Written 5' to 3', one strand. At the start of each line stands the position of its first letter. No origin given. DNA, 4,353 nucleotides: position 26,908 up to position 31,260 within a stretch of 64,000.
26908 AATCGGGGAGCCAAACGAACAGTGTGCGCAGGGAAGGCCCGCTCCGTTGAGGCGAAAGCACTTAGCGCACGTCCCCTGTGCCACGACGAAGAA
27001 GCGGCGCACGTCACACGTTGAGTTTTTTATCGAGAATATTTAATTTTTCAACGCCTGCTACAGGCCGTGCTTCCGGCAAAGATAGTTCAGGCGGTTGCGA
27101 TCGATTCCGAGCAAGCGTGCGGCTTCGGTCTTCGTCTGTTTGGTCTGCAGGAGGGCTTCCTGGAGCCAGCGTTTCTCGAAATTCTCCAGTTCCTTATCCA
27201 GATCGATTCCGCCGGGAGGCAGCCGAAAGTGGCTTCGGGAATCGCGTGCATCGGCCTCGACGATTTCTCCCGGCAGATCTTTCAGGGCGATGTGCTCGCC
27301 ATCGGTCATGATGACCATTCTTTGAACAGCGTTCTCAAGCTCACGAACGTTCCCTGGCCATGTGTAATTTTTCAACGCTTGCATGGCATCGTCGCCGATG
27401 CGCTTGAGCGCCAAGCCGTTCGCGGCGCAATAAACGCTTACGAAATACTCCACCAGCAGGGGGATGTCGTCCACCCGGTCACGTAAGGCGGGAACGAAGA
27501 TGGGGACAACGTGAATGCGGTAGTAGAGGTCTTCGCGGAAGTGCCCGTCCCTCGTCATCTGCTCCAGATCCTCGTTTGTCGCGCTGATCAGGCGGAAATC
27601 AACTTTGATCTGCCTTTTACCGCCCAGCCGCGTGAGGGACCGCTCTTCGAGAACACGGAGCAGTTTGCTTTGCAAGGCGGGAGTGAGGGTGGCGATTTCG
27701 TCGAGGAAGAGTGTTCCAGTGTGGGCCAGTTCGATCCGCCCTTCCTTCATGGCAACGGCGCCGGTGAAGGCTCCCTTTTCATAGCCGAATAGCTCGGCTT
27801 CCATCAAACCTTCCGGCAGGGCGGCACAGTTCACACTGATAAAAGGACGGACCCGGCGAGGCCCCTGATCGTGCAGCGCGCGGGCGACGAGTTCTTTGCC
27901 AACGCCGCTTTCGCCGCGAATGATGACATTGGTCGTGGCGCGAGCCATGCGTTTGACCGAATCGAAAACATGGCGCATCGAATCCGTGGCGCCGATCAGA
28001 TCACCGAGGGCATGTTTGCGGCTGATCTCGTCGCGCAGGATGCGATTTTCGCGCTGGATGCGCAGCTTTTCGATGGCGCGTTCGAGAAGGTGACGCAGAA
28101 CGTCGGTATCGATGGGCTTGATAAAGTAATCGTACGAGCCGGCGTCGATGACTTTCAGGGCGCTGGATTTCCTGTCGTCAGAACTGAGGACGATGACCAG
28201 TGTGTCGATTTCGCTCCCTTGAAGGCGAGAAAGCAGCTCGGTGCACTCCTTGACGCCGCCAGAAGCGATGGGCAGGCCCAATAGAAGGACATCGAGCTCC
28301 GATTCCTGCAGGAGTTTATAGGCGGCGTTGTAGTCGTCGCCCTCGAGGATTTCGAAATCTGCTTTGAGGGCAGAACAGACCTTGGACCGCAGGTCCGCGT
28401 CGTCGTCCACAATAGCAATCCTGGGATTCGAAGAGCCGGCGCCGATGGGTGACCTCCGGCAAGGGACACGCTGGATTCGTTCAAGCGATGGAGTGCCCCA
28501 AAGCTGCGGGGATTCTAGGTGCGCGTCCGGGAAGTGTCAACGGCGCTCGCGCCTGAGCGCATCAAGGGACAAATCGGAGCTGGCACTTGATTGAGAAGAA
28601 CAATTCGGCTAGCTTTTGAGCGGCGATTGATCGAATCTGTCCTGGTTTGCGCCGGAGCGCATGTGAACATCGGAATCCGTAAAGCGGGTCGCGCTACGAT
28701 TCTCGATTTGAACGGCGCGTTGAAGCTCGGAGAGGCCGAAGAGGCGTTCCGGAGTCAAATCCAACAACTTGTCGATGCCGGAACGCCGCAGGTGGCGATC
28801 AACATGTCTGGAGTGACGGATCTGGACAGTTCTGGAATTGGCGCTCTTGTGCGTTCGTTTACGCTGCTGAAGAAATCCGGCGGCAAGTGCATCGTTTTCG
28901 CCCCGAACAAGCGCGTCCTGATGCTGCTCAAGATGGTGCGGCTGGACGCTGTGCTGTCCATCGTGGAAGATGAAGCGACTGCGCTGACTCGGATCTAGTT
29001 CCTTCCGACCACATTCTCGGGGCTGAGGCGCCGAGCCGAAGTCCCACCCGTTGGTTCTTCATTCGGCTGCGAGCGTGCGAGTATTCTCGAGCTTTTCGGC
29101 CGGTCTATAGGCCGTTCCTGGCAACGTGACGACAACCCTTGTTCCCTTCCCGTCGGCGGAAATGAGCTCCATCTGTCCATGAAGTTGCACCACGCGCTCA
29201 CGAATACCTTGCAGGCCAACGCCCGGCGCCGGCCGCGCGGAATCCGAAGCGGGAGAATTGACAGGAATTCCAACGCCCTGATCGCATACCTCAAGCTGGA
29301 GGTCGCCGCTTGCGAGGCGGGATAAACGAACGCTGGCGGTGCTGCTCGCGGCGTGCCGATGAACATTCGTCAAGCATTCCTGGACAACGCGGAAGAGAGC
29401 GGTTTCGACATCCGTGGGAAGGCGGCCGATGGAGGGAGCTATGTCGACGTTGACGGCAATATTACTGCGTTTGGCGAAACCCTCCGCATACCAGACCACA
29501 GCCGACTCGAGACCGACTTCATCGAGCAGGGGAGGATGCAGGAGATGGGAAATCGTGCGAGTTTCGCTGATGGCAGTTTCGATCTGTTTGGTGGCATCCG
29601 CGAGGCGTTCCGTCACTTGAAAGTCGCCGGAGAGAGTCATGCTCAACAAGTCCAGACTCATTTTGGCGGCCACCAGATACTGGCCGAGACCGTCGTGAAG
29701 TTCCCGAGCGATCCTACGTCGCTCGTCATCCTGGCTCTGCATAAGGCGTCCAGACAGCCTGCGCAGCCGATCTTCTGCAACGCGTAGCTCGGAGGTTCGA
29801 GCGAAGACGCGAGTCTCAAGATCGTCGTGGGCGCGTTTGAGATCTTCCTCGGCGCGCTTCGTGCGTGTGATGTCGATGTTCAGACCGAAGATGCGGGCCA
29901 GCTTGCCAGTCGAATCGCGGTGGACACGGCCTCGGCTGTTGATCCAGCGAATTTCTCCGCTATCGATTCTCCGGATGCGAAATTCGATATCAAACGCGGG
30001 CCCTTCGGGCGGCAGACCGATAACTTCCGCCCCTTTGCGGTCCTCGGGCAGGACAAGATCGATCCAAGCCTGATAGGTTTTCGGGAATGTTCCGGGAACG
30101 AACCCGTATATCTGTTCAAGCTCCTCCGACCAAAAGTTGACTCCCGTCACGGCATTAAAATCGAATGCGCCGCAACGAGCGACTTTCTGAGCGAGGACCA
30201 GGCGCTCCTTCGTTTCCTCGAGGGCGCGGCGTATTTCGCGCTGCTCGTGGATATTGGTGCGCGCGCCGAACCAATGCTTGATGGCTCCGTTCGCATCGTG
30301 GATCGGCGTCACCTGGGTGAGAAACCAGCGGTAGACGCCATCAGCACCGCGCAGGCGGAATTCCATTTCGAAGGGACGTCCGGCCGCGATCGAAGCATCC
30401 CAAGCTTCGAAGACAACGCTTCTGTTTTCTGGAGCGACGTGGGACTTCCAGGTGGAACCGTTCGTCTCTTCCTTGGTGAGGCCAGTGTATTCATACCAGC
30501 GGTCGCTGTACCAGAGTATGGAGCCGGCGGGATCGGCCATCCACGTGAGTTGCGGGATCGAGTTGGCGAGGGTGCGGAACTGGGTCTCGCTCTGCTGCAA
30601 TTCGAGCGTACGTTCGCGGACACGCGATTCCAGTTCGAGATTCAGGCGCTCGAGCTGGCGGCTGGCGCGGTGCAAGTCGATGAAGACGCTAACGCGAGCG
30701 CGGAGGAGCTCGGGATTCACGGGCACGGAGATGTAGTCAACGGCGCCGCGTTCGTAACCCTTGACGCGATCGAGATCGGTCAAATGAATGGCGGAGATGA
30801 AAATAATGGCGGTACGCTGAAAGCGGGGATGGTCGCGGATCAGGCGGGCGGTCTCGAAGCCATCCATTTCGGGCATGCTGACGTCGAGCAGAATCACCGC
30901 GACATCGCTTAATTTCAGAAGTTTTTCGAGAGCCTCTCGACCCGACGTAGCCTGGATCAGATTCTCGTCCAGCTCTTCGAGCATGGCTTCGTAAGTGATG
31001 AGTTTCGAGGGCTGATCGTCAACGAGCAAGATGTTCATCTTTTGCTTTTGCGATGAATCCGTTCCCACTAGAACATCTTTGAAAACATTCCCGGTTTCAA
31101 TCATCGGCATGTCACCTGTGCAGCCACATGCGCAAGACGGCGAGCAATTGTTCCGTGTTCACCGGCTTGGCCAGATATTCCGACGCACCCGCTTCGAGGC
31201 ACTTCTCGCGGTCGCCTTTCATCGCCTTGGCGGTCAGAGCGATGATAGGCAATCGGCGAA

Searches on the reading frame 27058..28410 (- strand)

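Call 6: search_protein_families(library=pfam, proteins=[window:27058-28410:-], max_evalue=0.001)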
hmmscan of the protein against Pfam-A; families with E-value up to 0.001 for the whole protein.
window:27058-28410:- (450 aa): 9 families
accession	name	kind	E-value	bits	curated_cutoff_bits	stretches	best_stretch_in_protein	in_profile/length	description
PF00158.32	Sigma54_activat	-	2.4e-68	229.5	20.2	1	138-304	1-167/168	Sigma-54 interaction domain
PF25601.1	AAA_lid_14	-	4.4e-27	94.2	27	1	310-391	1-82/87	AAA+ ATPase lid domain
PF14532.12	Sigma54_activ_2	-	9.8e-21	74.9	25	1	139-309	1-138/138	Sigma-54 interaction domain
PF00072.30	Response_reg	-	4.2e-10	40.2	30.2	1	1-109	4-110/111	Response regulator receiver domain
PF07728.20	AAA_5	-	4.3e-08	33.7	22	1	161-280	1-123/139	AAA domain (dynein-related subfamily)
PF01078.27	Mg_chelatase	-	3.7e-07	30.2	20.3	1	217-279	93-157/207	Magnesium chelatase, subunit ChlI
PF07724.20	AAA_2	-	7.2e-07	29.8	27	1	159-314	3-164/166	AAA domain (Cdc48 subfamily)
PF02954.25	HTH_8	-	1.9e-06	27.9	22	1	408-442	2-36/42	Bacterial regulatory protein, Fis family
PF07726.17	AAA_3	-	9.2e-05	22.8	27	1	162-284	2-115/131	ATPase family associated with various cellular activities (AAA)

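Call 25: search_protein_families(library=ncbifam, proteins=[window:27058-28410:-], max_evalue=0.01)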
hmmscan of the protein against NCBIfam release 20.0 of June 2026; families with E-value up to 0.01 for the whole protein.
window:27058-28410:- (450 aa): 59 families (the best 25 are shown)
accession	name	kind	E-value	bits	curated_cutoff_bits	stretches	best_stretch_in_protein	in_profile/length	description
TIGR02915.1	PEP_resp_reg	equivalog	9.9e-124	413.6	502.6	1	1-450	4-444/445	PEP-CTERM-box response regulator transcription factor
NF008469.0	PRK11361.1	equivalog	1.4e-115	386.6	714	1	2-448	11-454/461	acetoacetate metabolism transcriptional regulator AtoC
TIGR01818.1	ntrC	equivalog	1.2e-112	377.1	558.6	1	1-442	4-457/463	nitrogen regulation protein NR(I)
TIGR01817.1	nifA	equivalog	7.3e-106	355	528.85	1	120-379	180-438/534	nif-specific transcriptional activator NifA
NF041552.1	TF_PrdR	equivalog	2.9e-105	352.8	795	1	105-444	240-572/577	sigma-54 dependent transcriptional regulator PrdR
NF051870.1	NAssimRespRegNtrX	equivalog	2.6e-96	323.3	600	1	1-442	7-444/452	nitrogen assimilation response regulator NtrX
NF003451.0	PRK05022.1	equivalog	1.8e-95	320.6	476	1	111-449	163-509/512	nitric oxide reductase transcriptional regulator NorR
NF008176.1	PRK10923.1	equivalog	1.5e-94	317.2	620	1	2-443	10-461/469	nitrogen regulation protein NR(I)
NF038308.1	RNA_repair_RtcR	equivalog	4e-91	306.5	650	1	130-442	174-505/530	RNA repair transcriptional activator RtcR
NF007689.0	PRK10365.1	equivalog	9.5e-91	304.8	760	1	74-441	82-435/441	sigma-54-dependent response regulator transcription factor ZraR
NF050807.1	TransRegFlbDCaul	equivalog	3.7e-88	296.4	750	1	55-437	56-427/454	sigma-54-dependent transcriptional regulator FlbD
NF041906.1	V4R_TF_MobR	exception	3.4e-86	289.9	999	1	130-447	226-543/544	phenol degradation transcriptional regulator MobR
NF041946.1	LuxO_transreg_Vib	equivalog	1.1e-83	281.6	800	1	28-393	30-390/463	quorum-sensing sigma-54 dependent transcriptional regulator LuxO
TIGR02329.1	propionate_PrpR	equivalog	1.5e-83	281.2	499.2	1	103-441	173-520/526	propionate catabolism operon regulatory protein PrpR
NF049963.1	RespRegFlgRCampy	domain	3.2e-83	280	750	1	2-445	7-424/429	fla regulon two-component system response regulator FlgR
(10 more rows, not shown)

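Call 91: search_protein_families(library=padloc, proteins=[window:27058-28410:-], max_evalue=0.001)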
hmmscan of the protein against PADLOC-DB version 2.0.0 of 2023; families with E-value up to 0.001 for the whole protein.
window:27058-28410:- (450 aa): 3 families
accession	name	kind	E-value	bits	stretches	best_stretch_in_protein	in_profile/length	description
PDLC01995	RtcR_PspF2--CARF_AAA_HTH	-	2.2e-108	361.5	1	114-449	145-479/481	-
PDLC01994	RtcR_PspF1--CARF_AAA_HTH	-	4.1e-51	172.5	1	136-446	160-466/468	-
PDLC01993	RtcR--CARF_AAA_HTH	-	1.9e-50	169.8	1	144-431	188-487/523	-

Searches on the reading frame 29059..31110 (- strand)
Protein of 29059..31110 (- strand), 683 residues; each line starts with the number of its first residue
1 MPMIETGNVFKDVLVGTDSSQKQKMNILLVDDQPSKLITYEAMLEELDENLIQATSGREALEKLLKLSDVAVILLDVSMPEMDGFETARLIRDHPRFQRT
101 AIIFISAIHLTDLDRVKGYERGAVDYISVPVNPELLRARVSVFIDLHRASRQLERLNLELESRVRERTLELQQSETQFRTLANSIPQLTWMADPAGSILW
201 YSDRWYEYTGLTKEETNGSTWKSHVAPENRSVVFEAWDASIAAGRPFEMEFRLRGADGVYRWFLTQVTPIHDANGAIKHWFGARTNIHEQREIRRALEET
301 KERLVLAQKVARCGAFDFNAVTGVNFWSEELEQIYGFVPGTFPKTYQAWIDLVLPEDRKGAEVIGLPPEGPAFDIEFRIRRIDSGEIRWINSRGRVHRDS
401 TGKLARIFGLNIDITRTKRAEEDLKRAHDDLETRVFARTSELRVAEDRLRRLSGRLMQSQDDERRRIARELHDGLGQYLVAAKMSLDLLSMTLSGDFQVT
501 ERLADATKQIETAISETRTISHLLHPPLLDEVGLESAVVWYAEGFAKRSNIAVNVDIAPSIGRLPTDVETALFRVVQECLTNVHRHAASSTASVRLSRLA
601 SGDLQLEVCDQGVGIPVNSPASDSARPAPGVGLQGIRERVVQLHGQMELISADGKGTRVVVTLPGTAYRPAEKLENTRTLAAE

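Call 6: search_protein_families(library=pfam, proteins=[window:29059-31110:-], max_evalue=0.001)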
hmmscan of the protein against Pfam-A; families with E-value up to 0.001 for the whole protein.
window:29059-31110:- (683 aa): 8 families
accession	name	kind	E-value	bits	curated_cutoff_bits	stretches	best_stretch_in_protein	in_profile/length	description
PF08447.18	PAS_3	-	1.6e-36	124.8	25.6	2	200-282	3-87/89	PAS fold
PF00072.30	Response_reg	-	4.9e-19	69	30.2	1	27-140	1-110/111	Response regulator receiver domain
PF07730.19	HisKA_3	-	1.9e-15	57.6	24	1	463-528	1-67/68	Histidine kinase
PF02518.31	HATPase_c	-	4.6e-14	53.2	26.4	1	568-664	2-108/111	Histidine kinase-, DNA gyrase B-, and HSP90-like ATPase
PF08448.16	PAS_4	-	3.7e-12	46.9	23.1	1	183-291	2-109/110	PAS fold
PF00989.32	PAS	-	2.2e-10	41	22.6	1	177-282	2-108/113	PAS fold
PF13426.13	PAS_9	-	4.3e-07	30.6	27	1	190-287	5-101/103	PAS domain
PF13188.13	PAS_8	-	4.8e-05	23.6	21.8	0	177-215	2-42/65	PAS domain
